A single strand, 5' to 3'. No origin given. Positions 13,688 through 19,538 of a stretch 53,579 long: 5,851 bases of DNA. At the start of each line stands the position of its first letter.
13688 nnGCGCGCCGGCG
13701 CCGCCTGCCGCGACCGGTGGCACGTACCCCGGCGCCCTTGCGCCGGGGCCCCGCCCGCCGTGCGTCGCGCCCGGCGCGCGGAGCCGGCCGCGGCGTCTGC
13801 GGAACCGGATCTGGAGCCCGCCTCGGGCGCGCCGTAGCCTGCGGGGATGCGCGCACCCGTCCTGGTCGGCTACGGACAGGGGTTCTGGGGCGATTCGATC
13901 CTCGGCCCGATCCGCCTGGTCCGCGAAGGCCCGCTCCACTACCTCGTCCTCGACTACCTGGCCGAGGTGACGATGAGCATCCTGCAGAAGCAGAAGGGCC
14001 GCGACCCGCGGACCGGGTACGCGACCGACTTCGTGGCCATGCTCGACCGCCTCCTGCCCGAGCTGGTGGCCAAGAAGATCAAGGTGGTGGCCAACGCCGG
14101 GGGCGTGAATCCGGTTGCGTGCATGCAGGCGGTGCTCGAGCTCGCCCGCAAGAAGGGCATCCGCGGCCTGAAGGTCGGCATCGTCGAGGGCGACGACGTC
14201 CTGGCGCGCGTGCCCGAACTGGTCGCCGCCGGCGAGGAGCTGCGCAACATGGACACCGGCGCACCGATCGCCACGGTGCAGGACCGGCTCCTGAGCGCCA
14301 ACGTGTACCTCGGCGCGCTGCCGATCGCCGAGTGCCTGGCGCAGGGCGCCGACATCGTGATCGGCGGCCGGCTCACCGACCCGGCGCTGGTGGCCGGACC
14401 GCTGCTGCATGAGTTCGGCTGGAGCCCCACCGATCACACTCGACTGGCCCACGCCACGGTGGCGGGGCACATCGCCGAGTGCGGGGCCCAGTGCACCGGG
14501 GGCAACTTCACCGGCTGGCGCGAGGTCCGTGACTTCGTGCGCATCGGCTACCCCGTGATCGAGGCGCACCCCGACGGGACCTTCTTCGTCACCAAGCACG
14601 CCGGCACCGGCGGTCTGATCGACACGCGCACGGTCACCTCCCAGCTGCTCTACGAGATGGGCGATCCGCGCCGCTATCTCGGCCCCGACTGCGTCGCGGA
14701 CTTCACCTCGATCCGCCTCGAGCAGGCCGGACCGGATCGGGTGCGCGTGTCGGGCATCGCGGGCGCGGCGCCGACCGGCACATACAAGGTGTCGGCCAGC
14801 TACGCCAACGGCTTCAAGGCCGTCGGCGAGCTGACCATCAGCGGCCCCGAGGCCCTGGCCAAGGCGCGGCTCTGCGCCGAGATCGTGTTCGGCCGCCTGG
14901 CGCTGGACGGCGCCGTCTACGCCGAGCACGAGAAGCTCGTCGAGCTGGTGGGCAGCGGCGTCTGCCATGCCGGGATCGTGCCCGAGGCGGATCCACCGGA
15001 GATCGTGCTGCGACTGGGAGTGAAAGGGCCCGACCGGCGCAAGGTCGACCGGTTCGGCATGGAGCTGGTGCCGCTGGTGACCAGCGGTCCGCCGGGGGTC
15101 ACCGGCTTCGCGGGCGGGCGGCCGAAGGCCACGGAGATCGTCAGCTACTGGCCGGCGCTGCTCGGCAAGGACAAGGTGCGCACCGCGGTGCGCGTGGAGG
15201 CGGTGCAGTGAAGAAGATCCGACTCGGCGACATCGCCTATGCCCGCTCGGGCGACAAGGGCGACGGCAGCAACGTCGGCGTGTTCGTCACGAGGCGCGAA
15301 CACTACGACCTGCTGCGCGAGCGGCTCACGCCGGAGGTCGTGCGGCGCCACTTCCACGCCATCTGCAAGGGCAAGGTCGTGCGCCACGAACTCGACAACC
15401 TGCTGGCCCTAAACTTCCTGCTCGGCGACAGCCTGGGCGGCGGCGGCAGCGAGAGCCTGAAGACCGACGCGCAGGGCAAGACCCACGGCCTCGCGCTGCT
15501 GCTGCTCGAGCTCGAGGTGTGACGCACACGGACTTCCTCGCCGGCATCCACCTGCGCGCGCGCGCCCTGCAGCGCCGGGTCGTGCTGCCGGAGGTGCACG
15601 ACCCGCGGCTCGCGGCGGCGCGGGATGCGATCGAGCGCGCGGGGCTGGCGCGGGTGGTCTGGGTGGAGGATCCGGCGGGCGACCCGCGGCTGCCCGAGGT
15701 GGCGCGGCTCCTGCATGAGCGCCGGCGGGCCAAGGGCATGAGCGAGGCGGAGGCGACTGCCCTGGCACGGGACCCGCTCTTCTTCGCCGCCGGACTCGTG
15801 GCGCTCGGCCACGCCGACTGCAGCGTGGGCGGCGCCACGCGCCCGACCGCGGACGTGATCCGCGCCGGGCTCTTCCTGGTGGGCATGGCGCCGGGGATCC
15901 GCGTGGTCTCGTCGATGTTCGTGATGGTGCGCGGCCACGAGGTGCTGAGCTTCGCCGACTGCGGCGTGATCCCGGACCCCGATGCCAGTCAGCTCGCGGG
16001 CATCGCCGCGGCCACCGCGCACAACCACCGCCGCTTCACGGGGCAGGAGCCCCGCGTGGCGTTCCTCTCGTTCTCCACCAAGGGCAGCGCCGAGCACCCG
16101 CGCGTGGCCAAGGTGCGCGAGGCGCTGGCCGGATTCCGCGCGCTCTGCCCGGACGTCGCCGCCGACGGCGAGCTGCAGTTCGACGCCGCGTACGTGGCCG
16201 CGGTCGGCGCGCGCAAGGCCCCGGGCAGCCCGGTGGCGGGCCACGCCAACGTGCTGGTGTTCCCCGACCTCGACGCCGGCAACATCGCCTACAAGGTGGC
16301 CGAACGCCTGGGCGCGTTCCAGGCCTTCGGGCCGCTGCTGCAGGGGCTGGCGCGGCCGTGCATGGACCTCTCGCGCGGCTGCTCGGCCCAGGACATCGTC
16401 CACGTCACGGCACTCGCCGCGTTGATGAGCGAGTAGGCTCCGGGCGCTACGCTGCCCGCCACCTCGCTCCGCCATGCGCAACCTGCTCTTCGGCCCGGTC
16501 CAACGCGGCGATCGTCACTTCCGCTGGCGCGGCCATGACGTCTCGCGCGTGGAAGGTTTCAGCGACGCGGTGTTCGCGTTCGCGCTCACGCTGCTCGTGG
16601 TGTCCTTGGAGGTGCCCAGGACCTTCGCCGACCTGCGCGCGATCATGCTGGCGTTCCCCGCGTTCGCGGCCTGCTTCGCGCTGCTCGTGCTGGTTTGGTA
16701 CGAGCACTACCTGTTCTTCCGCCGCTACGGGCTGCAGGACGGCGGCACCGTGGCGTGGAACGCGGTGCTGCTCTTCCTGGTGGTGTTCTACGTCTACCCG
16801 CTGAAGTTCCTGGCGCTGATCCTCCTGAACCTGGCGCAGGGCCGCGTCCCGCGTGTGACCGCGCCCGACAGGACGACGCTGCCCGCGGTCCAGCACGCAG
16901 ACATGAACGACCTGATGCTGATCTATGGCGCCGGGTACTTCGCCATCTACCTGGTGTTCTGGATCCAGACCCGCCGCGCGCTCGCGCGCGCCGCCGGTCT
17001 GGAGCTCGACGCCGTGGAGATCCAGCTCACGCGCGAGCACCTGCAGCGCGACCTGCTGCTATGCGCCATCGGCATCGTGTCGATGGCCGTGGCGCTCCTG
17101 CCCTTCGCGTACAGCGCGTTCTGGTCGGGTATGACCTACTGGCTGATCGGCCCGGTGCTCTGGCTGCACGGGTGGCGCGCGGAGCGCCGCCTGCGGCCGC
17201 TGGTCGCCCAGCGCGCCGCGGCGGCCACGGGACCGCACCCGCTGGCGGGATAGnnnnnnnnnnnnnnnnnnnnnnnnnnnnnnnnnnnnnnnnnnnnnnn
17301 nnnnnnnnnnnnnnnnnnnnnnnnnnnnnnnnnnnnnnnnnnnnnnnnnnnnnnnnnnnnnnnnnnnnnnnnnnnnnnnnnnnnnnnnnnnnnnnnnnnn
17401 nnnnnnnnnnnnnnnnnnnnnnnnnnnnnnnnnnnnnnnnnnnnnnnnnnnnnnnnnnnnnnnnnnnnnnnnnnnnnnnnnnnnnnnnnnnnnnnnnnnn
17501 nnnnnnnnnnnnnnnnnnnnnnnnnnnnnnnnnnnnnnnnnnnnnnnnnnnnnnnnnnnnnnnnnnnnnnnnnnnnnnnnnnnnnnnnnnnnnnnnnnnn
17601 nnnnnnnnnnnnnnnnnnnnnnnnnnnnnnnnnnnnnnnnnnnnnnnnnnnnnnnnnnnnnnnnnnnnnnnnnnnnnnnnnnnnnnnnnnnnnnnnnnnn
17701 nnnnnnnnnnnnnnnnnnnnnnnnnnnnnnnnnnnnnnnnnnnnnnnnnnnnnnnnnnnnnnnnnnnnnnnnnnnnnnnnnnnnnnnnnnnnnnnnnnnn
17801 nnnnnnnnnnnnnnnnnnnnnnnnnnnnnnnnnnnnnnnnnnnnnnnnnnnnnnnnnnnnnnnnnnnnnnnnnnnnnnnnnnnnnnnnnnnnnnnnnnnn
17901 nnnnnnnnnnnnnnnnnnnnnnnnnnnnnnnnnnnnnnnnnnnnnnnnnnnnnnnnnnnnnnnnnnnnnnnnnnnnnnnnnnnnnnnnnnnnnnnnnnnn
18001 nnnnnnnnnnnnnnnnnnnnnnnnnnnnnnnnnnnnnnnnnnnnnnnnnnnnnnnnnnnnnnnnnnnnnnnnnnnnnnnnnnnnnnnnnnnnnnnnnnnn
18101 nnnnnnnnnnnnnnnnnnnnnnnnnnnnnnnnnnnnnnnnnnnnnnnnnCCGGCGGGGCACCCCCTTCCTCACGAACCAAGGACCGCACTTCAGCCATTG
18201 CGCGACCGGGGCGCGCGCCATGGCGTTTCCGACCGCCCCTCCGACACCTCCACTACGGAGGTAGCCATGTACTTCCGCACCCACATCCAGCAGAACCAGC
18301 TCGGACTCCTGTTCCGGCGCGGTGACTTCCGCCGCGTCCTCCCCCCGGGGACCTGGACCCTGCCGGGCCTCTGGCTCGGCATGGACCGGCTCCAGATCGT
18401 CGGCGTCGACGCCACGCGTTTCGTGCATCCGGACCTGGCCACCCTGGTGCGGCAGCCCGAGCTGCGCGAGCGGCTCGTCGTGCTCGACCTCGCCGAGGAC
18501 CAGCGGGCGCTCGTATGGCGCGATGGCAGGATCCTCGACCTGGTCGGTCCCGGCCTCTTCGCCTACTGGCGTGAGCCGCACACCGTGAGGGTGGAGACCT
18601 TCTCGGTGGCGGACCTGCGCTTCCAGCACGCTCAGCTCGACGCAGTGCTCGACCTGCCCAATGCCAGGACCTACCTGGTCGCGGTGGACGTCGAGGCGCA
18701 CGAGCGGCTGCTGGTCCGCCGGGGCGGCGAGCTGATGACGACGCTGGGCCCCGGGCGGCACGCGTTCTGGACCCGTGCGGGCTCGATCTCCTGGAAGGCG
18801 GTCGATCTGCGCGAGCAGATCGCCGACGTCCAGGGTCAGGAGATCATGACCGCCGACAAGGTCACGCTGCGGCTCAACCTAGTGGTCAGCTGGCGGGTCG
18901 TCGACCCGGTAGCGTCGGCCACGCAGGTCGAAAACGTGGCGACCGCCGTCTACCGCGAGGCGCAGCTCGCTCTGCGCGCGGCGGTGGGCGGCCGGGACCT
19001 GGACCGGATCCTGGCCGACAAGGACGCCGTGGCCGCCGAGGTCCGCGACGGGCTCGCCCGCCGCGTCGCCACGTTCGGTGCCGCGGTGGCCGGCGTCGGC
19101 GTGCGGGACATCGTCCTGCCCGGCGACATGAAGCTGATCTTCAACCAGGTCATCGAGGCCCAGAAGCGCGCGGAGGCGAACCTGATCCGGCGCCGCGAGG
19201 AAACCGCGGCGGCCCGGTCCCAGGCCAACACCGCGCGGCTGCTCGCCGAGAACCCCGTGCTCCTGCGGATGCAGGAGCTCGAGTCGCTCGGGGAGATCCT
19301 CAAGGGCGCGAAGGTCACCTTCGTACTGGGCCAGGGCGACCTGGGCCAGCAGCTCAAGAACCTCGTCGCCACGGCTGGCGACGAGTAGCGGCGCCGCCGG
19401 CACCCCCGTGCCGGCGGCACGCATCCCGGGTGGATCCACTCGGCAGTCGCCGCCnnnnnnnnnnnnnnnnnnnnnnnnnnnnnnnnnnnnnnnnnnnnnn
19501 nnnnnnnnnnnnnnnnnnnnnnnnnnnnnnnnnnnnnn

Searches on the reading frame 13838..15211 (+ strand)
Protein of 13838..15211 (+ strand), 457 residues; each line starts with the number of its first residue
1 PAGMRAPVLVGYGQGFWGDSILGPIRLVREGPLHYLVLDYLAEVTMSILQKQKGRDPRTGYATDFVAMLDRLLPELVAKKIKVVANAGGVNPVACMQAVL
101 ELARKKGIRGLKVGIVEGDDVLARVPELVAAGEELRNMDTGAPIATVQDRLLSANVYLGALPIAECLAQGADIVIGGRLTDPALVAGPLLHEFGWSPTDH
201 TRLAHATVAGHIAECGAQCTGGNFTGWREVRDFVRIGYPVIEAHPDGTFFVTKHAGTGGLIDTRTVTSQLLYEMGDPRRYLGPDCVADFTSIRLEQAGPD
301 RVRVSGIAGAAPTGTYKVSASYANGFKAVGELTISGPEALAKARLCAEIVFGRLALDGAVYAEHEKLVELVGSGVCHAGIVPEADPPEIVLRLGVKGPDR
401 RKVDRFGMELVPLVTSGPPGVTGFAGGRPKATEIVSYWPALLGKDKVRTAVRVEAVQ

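Call 6: search_protein_families(library=pfam, proteins=[window:13838-15211:+], max_evalue=0.001)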
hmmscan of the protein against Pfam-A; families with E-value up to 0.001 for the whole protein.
window:13838-15211:+ (457 aa): 1 family
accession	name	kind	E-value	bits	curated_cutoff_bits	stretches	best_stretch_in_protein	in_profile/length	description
PF07287.17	AtuA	-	5.6e-147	490.5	22.8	1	9-452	2-436/437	Acyclic terpene utilisation family protein AtuA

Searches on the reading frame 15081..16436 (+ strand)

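Call 8: search_protein_families(library=pfam, proteins=[window:15081-16436:+], max_evalue=0.001)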
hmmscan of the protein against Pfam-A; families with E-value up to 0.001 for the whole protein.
window:15081-16436:+ (451 aa): 1 family
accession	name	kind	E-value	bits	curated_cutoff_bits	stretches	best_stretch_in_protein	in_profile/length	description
PF01515.24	PTA_PTB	-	3.5e-93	312.9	24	1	193-447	65-319/319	Phosphate acetyl/butaryl transferase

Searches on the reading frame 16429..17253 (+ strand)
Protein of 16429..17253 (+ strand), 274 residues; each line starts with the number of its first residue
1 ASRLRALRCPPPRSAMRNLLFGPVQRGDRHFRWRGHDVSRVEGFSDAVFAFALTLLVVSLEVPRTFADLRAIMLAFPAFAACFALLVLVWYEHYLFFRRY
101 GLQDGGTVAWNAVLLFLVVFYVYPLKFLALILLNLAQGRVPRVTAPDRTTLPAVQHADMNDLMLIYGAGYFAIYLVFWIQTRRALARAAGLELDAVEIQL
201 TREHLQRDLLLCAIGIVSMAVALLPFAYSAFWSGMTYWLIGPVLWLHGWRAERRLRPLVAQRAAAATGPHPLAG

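Call 6: search_protein_families(library=pfam, proteins=[window:16429-17253:+], max_evalue=0.001)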
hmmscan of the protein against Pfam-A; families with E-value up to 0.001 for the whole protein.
window:16429-17253:+ (274 aa): 1 family
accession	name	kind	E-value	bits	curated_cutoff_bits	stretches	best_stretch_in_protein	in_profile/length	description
PF06736.16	TMEM175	-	2.4e-16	60.4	25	1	40-120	1-86/88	Endosomal/lysosomal potassium channel TMEM175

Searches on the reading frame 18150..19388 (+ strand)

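Call 6: search_protein_families(library=pfam, proteins=[window:18150-19388:+], max_evalue=0.001)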
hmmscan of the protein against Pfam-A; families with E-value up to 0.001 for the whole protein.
window:18150-19388:+ (412 aa): 1 family
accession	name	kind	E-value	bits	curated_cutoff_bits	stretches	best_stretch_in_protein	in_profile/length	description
PF01145.31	Band_7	-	1.9e-27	96.9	23.6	1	181-351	3-175/176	SPFH domain / Band 7 family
